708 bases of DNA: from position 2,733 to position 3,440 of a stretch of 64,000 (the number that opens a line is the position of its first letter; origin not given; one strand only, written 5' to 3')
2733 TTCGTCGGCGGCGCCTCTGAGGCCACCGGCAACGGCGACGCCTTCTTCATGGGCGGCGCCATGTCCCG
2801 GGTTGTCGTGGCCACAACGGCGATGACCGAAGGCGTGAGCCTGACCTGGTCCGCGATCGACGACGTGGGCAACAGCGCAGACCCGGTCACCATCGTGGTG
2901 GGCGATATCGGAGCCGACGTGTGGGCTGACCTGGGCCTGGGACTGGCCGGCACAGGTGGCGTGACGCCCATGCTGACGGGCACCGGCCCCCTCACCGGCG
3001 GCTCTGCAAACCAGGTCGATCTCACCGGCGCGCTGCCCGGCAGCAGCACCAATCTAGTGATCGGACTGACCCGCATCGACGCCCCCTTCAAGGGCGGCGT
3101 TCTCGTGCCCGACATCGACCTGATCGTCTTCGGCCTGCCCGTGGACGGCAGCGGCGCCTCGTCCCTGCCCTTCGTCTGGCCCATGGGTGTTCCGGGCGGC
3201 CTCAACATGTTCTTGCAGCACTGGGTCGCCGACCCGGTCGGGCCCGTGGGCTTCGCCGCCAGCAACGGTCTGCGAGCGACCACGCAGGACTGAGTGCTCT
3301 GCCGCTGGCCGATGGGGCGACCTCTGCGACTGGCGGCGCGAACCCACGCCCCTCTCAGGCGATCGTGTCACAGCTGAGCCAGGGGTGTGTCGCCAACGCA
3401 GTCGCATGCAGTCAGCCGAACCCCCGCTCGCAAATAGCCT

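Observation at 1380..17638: Unassigned ~125-aa C-terminal domain on five unrelated secreted proteins: candidate new protein-sorting or surface-anchoring signal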

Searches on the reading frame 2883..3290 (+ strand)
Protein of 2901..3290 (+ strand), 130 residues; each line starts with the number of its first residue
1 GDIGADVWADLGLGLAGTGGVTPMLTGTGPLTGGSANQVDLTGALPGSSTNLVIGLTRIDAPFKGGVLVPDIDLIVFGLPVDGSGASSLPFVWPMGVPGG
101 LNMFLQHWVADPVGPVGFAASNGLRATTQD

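Call 13: find_homologous_proteins(query=A1)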
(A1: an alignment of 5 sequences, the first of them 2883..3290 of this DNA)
Query A1 (5 sequences) (136 aa, profile of the alignment): 183 proteins with E <= 0.001 among 8000 candidates; the best 120 are listed.
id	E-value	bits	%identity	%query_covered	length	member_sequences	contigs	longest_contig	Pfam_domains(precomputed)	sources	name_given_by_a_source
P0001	4.2e-41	158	63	90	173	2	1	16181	-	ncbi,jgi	ncbi:MAG: hypothetical protein ACYTG7_12335 [Planctomycetota bacterium]|jgi:hypothetical protein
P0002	6.5e-41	158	66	92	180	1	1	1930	-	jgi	jgi:hypothetical protein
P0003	3.6e-40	155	55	89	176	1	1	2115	-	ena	-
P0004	9.8e-39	151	44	95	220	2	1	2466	-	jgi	-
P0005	5.3e-37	145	52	93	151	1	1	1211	-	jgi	-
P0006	1.8e-36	143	30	87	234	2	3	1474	PF01839.30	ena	-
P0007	4.0e-36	142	53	79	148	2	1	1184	-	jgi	jgi:hypothetical protein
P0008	1.9e-35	140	52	90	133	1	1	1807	-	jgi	-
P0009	2.2e-35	140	51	89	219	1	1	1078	-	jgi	jgi:hypothetical protein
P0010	2.4e-35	140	51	90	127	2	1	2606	-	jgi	jgi:hypothetical protein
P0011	2.7e-35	139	50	78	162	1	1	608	-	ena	-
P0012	4.1e-35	139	48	89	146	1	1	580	-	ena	-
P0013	5.2e-35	139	51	89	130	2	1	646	-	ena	-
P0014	1.2e-34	137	52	90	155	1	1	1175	-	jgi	jgi:hypothetical protein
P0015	3.2e-34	136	49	93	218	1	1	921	-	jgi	jgi:hypothetical protein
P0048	3.8e-29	120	43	90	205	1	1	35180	-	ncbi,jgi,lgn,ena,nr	ncbi:MAG TPA: hypothetical protein VK824_04810 [Planctomycetota bacterium]|nr:hypothetical protein [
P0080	2.0e-26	111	45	89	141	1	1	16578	-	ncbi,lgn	-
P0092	2.7e-25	107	43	90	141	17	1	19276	-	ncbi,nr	ncbi:MAG TPA: hypothetical protein VFY71_04995 [Planctomycetota bacterium]|nr:hypothetical protein [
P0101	3.7e-24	103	42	92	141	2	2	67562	-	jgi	jgi:hypothetical protein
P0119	2.4e-21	94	39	90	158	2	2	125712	-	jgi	jgi:hypothetical protein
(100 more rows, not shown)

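Call 19: search_protein_representatives(alignment_id=A1)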
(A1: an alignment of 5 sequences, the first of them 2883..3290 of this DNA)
Query: 5 sequences, 138 profile positions. Proteins with E-value up to 0.001 (for the whole library): 7943; up to 1e-10: 4352; up to 1e-30: 312. The best 150 are listed.
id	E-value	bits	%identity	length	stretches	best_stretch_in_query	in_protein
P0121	1.3e-44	167.9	-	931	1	2-137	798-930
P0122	5.0e-42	159.6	-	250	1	13-135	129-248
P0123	1.1e-41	158.4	-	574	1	12-137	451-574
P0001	1.3e-41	158.2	-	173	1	9-135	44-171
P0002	2.1e-41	157.6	-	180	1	11-135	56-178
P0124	2.4e-40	154.1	-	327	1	8-137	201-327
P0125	4.0e-40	153.4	-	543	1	1-137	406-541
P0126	1.1e-39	152.0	-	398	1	8-135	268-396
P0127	1.7e-39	151.4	-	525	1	10-137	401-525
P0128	1.5e-38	148.3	-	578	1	8-135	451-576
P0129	1.8e-38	148.1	-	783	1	2-136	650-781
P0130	3.0e-38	147.4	-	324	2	7-137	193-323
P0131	3.1e-38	147.3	-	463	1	11-137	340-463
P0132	4.3e-38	146.8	-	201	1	8-137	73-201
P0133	1.1e-37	145.5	-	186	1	12-137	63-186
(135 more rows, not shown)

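Call 28: predict_structure(alignment_id=A2)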
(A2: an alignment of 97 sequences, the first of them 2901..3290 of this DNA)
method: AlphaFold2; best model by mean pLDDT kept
length: 130 residues; sequences in the alignment: 97
mean_pLDDT: 95.1   pTM: 0.87
mean pLDDT of the five models: 95.1, 95.0, 94.4, 90.3, 90.2
residues with pLDDT >= 90: 121; 70-90: 4; 50-70: 2; < 50: 3
segments of 3 or more residues with pLDDT < 50: 1-3
pLDDT, mean of each block of 10 residues (from residue 1): 72 97 98 97 98 98 93 98 98 96 98 96 96
secondary structure, 60 per line:
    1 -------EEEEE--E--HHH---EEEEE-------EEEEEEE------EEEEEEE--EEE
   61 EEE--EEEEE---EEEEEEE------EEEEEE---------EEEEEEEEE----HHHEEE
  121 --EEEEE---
elements in order: E8-12 E24-28 E36-42 E49-55 E58-63 E66-70 E74-80 E87-92 E102-110 E118-120 E123-127

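Call 30: search_protein_families(library=pfam, alignment_id=A3, max_evalue=0.001)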
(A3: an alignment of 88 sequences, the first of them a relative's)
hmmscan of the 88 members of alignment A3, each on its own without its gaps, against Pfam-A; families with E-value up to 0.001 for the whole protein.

A. member 1, P0123 (574 aa): 2 families
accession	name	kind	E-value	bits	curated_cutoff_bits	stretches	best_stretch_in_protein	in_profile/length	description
PF13360.13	PQQ_2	-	1.7e-09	38.1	27.6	1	127-371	8-218/233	Outer membrane protein assembly factor BamB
PF06739.17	SBBP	-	1.9e-06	28.1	20.5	0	299-318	12-31/38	Beta-propeller repeat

B. families by the number of members that match (of 88 scanned): 39 families (the first 25 are shown)
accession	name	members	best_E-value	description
PF13517.12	FG-GAP_3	16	5.6e-75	FG-GAP-like repeat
PF01839.29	FG-GAP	16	7.6e-36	FG-GAP repeat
PF25778.1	DUF7948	7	5.1e-48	Domain of unknown function (DUF7948)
PF14312.12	FG-GAP_2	6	2.9e-99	FG-GAP repeat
PF06739.17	SBBP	6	2.9e-16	Beta-propeller repeat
PF18911.6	PKD_4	5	1.3e-46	PKD domain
PF00801.26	PKD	5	3.1e-33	PKD domain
PF12256.14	TcdB_toxin_midN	4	1.4e-08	Insecticide toxin TcdB middle/N-terminal region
PF13229.12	Beta_helix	3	1.4e-20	Right handed beta helix region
PF13360.13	PQQ_2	3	1.7e-09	Outer membrane protein assembly factor BamB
PF24251.1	DUF7453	2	8.5e-61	Family of unknown function (DUF7453)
PF07593.17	UnbV_ASPIC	2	1.6e-20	ASPIC and UnbV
PF01436.27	NHL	2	9e-13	NHL repeat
PF24684.1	Vgb_lyase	2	1.1e-06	Virginiamycin B lyase family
PF08450.18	SGL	2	1.2e-06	SMP-30/Gluconolactonase/LRE-like region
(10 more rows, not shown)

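Call 31: fold_search(model_id=the predicted structure, library=pdb)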
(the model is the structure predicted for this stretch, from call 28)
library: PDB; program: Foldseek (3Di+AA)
matches with E <= 10: 1544; with E <= 0.001: 0
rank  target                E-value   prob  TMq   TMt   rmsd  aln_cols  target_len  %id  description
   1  8f90_B                1.9e-03  0.99  0.39  0.35   6.8       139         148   12  Intramolecular ester bond-containing repeat domain 2 from Suipraoptans intestinalis adhesin (released 2024-06-19)
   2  1xwv_A                2.1e-03  0.96  0.34  0.34   7.4       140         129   13  Structure of the house dust mite allergen Der f 2: Implications for function and molecular basis of IgE cross-reactivi (released 2004-12-14)
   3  8cka_B                2.3e-03  0.98  0.35  0.14   8.7       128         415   19  Deinococcus radidurans HPI S-layer (released 2023-04-19)
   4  6cpd_A                2.5e-03  1.00  0.46  0.47   6.4       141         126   10  Crystal structure of PmoD soluble domain from Methylocystis sp. ATCC 49242 (Rockwell) (released 2018-10-31)
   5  2z64_C                3.1e-03  0.87  0.31  0.30   9.8       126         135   19  Crystal structure of mouse TLR4 and mouse MD-2 complex (released 2007-09-18)
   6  8dj2_A                3.5e-03  1.00  0.42  0.39   5.8       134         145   13  Intramolecular ester bond-containing repeat domain from Chlamydia trachomatis adhesin (released 2023-08-02)
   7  6cpd_B                3.9e-03  1.00  0.48  0.49   6.2       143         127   10  Crystal structure of PmoD soluble domain from Methylocystis sp. ATCC 49242 (Rockwell) (released 2018-10-31)
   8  8f90_A                3.9e-03  0.99  0.39  0.35   9.5       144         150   12  Intramolecular ester bond-containing repeat domain 2 from Suipraoptans intestinalis adhesin (released 2024-06-19)
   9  5kwy_C                4.1e-03  0.97  0.39  0.38   7.1       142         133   12  Structure of human NPC1 middle lumenal domain bound to NPC2 (released 2016-08-24)
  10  5kwy_D                4.1e-03  0.96  0.38  0.37   7.2       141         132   13  Structure of human NPC1 middle lumenal domain bound to NPC2 (released 2016-08-24)
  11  1ktj_A                4.4e-03  0.97  0.40  0.41   7.4       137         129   14  X-ray Structure Of Der P 2, The Major House Dust Mite Allergen (released 2002-05-15)
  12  4bk8                  4.9e-03  0.99  0.37  0.39   6.3       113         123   11  Superoxide reductase (Neelaredoxin) from Ignicoccus hospitalis (released 2014-04-02)
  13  4brj                  5.1e-03  1.00  0.41  0.42   6.5       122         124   11  Superoxide reductase (Neelaredoxin) from Ignicoccus hospitalis T24K (released 2014-06-11)
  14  8fha_D                5.4e-03  0.98  0.38  0.35   6.8       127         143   10  Intramolecular ester bond-containing repeat domain 1 from Suipraoptans intestinalis adhesin (released 2024-06-19)
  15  8fha_A                6.4e-03  0.97  0.37  0.35   8.1       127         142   14  Intramolecular ester bond-containing repeat domain 1 from Suipraoptans intestinalis adhesin (released 2024-06-19)
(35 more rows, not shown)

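Call 37: find_related_loci(query=A4, collection=genome_contigs, flank=6000)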
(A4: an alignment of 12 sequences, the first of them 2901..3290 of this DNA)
Query A4 (130 aa) in genome_contigs; peptide patterns used: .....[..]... (x = any residue, [..] = any of these).
294 stretches matched a pattern; 286 encode a relative of the query (tblastn E <= 1e-3); the best 80 are kept; 80 distinct loci.
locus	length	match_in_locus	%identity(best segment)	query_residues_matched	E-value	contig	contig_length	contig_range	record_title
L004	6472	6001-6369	69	8-130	1e-53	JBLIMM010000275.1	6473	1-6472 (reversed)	MAG: Pseudohongiellaceae bacterium isolate 3300053785_87 Ga0535658_0038496, whole genome shotgun sequence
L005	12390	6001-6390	62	1-130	2e-47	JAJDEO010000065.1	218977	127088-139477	MAG: Planctomycetota bacterium isolate OFTM221 OFTM221_64, whole genome shotgun sequence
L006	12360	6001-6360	57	8-128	3e-37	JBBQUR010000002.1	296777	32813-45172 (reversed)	MAG: Planctomycetota bacterium isolate Co_metawrap_1940 Cmw_1940_k141_6811461_length_296777_cov_29.9996, whole genome sh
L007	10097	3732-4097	57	6-128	5e-37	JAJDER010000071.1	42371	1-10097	MAG: Planctomycetota bacterium isolate OFTM9 OFTM9_70, whole genome shotgun sequence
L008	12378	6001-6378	52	3-128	2e-36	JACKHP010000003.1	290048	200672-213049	MAG: Planctomycetota bacterium isolate HK-STAS-PLAN-21 HK-STAS-PLAN-21_3, whole genome shotgun sequence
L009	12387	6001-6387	59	1-129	7e-36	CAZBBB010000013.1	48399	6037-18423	MAG TPA_asm: uncultured Phycisphaerales bacterium isolate SRP287453_co1_82 genome assembly, contig: NODE_1074_length_483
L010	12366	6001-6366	54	8-128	3e-35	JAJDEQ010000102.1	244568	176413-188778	MAG: Planctomycetota bacterium isolate OFTM49 OFTM49_101, whole genome shotgun sequence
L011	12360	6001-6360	54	8-128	1e-34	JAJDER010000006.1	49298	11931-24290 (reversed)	MAG: Planctomycetota bacterium isolate OFTM9 OFTM9_5, whole genome shotgun sequence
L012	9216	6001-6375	52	1-126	3e-34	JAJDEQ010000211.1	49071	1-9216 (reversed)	MAG: Planctomycetota bacterium isolate OFTM49 OFTM49_210, whole genome shotgun sequence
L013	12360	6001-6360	53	8-128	4e-34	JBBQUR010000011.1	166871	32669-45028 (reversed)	MAG: Planctomycetota bacterium isolate Co_metawrap_1940 Cmw_1940_k141_20681068_length_166871_cov_30.9870, whole genome s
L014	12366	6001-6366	54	8-128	3e-34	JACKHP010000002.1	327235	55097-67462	MAG: Planctomycetota bacterium isolate HK-STAS-PLAN-21 HK-STAS-PLAN-21_2, whole genome shotgun sequence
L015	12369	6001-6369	54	5-128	1e-33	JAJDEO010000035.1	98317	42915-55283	MAG: Planctomycetota bacterium isolate OFTM221 OFTM221_34, whole genome shotgun sequence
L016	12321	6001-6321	59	22-128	8e-34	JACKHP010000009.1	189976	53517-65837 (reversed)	MAG: Planctomycetota bacterium isolate HK-STAS-PLAN-21 HK-STAS-PLAN-21_9, whole genome shotgun sequence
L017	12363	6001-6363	53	7-128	2e-33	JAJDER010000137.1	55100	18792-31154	MAG: Planctomycetota bacterium isolate OFTM9 OFTM9_136, whole genome shotgun sequence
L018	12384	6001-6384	49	2-129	5e-33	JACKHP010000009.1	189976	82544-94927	MAG: Planctomycetota bacterium isolate HK-STAS-PLAN-21 HK-STAS-PLAN-21_9, whole genome shotgun sequence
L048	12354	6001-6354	51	5-124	7e-30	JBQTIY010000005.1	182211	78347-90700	MAG: Planctomycetota bacterium isolate SAW251 c_000000060649, whole genome shotgun sequence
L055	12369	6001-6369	55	5-128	9e-35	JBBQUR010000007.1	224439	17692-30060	MAG: Planctomycetota bacterium isolate Co_metawrap_1940 Cmw_1940_k141_10331500_length_224439_cov_29.9995, whole genome s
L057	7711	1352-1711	47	8-129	1e-28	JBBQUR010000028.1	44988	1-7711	MAG: Planctomycetota bacterium isolate Co_metawrap_1940 Cmw_1940_k141_23963838_length_44988_cov_30.9946, whole genome sh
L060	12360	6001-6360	50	8-128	2e-28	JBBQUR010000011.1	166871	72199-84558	MAG: Planctomycetota bacterium isolate Co_metawrap_1940 Cmw_1940_k141_20681068_length_166871_cov_30.9870, whole genome s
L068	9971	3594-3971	47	2-128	7e-28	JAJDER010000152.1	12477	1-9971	MAG: Planctomycetota bacterium isolate OFTM9 OFTM9_151, whole genome shotgun sequence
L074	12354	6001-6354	47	7-126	4e-27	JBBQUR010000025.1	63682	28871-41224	MAG: Planctomycetota bacterium isolate Co_metawrap_1940 Cmw_1940_k141_15914423_length_63682_cov_34.9979, whole genome sh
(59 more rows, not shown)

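Call 40: search_protein_families(library=pfam, proteins=[L014:8240-11296:-, L055:6629-8380:+, L060:6482-9421:+, L068:4374-7337:+, L014:11278-11952:+, L006:9598-12360:-, L074:3-1583:+, L017:7822-10035:+, L048:5395-7209:+, L057:614-2227:+], max_evalue=0.001)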
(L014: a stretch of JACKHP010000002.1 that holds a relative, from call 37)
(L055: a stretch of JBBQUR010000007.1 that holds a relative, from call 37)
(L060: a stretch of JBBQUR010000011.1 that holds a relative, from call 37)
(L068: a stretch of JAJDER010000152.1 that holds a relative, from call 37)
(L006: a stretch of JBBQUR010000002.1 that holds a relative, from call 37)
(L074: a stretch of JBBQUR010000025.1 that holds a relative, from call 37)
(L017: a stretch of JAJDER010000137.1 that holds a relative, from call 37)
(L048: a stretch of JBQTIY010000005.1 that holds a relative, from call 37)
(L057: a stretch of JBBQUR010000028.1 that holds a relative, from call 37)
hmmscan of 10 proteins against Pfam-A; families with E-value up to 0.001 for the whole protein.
L014:8240-11296:- (1018 aa): 8 families
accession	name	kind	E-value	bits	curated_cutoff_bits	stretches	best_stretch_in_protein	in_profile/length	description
PF00069.31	Pkinase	-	3.1e-36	125.6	31.7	2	254-367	100-209/263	Protein kinase domain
PF07714.23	PK_Tyr_Ser-Thr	-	3.9e-23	82.5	23.1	1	104-364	3-214/258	Protein tyrosine and serine/threonine kinase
PF13181.12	TPR_8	-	5.5e-11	42.2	25.7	0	710-735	4-29/34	Tetratricopeptide repeat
PF00515.34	TPR_1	-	1.2e-07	31.7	27.8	0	710-734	4-28/34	Tetratricopeptide repeat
PF07719.23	TPR_2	-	9.9e-05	22.6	27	0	710-734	4-28/34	Tetratricopeptide repeat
PF13424.12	TPR_12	-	0.00012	22.7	30.1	0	754-833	2-75/77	Tetratricopeptide repeat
PF14531.12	Kinase-like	-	0.00019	21.2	25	1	257-362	150-258/289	Kinase-like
PF03109.22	ABC1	-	0.00031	20.4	22.9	1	265-301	180-216/244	ABC1 atypical kinase-like domain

L055:6629-8380:+ (583 aa): 2 families
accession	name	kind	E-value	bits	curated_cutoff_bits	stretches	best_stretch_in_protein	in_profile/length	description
PF01839.29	FG-GAP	-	3.1e-35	119.9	22.1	5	65-98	1-36/37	FG-GAP repeat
PF13517.12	FG-GAP_3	-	2.9e-12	47.4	26.9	1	317-382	1-60/61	FG-GAP-like repeat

L060:6482-9421:+ (979 aa): 2 families
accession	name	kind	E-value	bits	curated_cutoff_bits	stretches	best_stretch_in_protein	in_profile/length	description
PF00884.28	Sulfatase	-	1.4e-31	110.4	25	1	552-845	3-301/301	Sulfatase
PF16347.10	SGSH_C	-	1.1e-08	35.8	29.3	1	803-868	11-73/154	N-sulphoglucosamine sulphohydrolase, C-terminal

L068:4374-7337:+ (987 aa): 3 families
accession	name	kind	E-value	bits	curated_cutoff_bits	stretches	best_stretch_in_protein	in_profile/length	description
PF13517.12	FG-GAP_3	-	4e-77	255.2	26.9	11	903-966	1-60/61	FG-GAP-like repeat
PF01839.29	FG-GAP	-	6.8e-19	67.8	22.1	1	949-981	2-37/37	FG-GAP repeat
PF02368.24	Big_2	-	0.00058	20.2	22.8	0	120-181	15-69/79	Bacterial Ig-like domain (group 2)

L014:11278-11952:+ (224 aa): 5 families
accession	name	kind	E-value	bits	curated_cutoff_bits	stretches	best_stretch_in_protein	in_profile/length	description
PF08281.18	Sigma70_r4_2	-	5e-14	52.1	25.7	1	166-218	2-54/54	Sigma-70, region 4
PF04545.22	Sigma70_r4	-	4e-09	36.3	24.1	1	171-218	1-48/50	Sigma-70, region 4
PF04542.20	Sigma70_r2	-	5.2e-07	29.8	24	1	50-117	1-64/71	Sigma-70 region 2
PF07638.17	Sigma70_ECF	-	3.3e-05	24.3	21.1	1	37-209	9-170/185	ECF sigma factor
PF13384.12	HTH_23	-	0.00023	21.3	24.6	1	181-214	9-41/50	Homeodomain-like domain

L006:9598-12360:- (920 aa): 12 families
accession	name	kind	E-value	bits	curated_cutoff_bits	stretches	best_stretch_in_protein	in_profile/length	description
PF13620.12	CarboxypepD_reg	-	1.4e-55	186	32.3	2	727-802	2-72/82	Carboxypeptidase regulatory-like domain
PF13715.12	CarbopepD_reg_2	-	2.4e-19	69.6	32.2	1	727-794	1-60/88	CarboxypepD_reg-like domain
PF17210.9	SdrD_B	-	1.7e-11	44.7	29.7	0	456-503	22-68/112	SdrD B-like domain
PF14686.12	fn3_3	-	2.2e-09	37.4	24.4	0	767-799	34-67/75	Polysaccharide lyase family 4, domain II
PF17802.7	SpaA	-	4.8e-08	33.5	23.1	0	762-800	36-77/91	Prealbumin-like fold domain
PF00775.27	Dioxygenase_C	-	6.6e-07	29.4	27.3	0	18-87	31-97/182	Dioxygenase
PF02369.22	Big_1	-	6.7e-07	29.8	34.9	0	449-500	24-79/93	Bacterial Ig-like domain (group 1)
PF10670.15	DUF4198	-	2.4e-05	25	34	0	449-501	153-207/209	Domain of unknown function (DUF4198)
PF22904.2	NOMO1-like_2nd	-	6.5e-05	23.4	27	0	478-520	39-81/90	BOS complex subunit NOMO1-like, second beta sandwich domain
PF09430.16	EMC7_beta-sandw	-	0.00017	22.2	26.6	0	766-789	27-50/122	ER membrane protein complex subunit 7, beta-sandwich domain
PF24025.1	Ig_DR_A0283-like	-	0.00024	21.8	27.1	0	442-504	6-67/102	DR_A0283-like, Ig-like domain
PF15976.11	CooC_C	-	0.00055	20.4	29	0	117-146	10-39/93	CS1-pili formation C-terminal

L074:3-1583:+ (526 aa): 3 families
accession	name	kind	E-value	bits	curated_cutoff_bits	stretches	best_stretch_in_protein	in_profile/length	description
PF13517.12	FG-GAP_3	-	4.9e-20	72.3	26.9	2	119-183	1-59/61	FG-GAP-like repeat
PF07593.17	UnbV_ASPIC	-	1.8e-12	47.4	23.4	1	348-383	4-39/68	ASPIC and UnbV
PF01839.29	FG-GAP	-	2.4e-09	37.3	22.1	0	292-312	1-21/37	FG-GAP repeat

L017:7822-10035:+ (737 aa): 2 families
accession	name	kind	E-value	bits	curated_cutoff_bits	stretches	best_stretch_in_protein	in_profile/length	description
PF04055.27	Radical_SAM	-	4.8e-12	46.8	29.5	1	361-521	3-166/166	Radical SAM superfamily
PF02310.24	B12-binding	-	9.1e-09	35.6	32.1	1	216-297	42-120/121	B12 binding domain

L048:5395-7209:+ (604 aa): 1 family
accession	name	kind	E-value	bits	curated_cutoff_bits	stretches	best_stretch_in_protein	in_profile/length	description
PF00753.33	Lactamase_B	-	7e-13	49.4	22.7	1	373-507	7-154/196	Metallo-beta-lactamase superfamily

L057:614-2227:+ (537 aa): 1 family
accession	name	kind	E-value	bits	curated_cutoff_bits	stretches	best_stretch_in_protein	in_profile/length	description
PF05735.19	TSP_C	-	2.1e-06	28.1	25.6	1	76-201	21-150/198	Thrombospondin C-terminal region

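Call 41: search_solved_structures(query=A2, max_evalue=10)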
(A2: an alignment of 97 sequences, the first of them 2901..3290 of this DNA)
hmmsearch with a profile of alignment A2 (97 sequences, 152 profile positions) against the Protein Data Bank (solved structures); distinct sequences matched with E-value up to 10: 1.
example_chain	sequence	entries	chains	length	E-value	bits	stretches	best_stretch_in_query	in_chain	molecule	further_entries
5lgd_A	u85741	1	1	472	1.9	11.6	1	88-141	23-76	Platelet glycoprotein 4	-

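Call 44: search_protein_families(library=ncbifam, proteins=[window:2901-3290:+, P0092, P0080, P0001, P0048, P0119], max_evalue=10)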
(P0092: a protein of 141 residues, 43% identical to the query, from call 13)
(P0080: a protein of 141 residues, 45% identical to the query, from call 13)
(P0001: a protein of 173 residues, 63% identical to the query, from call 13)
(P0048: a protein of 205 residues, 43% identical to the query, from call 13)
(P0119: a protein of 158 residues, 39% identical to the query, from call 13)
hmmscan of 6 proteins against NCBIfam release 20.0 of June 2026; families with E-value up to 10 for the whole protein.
window:2901-3290:+ (130 aa): 0 families

P0092 (141 aa): 0 families

P0080 (141 aa): 1 family
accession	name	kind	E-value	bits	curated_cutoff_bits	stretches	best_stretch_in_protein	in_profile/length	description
NF052620.1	AryltfaseLP1002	equivalog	0.16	11.3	300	1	45-77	39-71/265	lp_1002 family arylesterase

P0001 (173 aa): 0 families

P0048 (205 aa): 0 families

P0119 (158 aa): 0 families

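Call 45: search_protein_families(library=pfam, proteins=[window:2901-3290:+, P0092, P0080, P0001, P0048, P0119], max_evalue=10)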
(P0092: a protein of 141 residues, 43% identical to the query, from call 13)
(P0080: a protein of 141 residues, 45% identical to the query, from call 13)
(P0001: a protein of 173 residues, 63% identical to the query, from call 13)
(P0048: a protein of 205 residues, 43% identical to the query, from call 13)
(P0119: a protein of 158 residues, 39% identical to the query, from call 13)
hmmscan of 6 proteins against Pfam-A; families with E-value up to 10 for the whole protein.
window:2901-3290:+ (130 aa): 0 families

P0092 (141 aa): 0 families

P0080 (141 aa): 0 families

P0001 (173 aa): 0 families

P0048 (205 aa): 0 families

P0119 (158 aa): 0 families
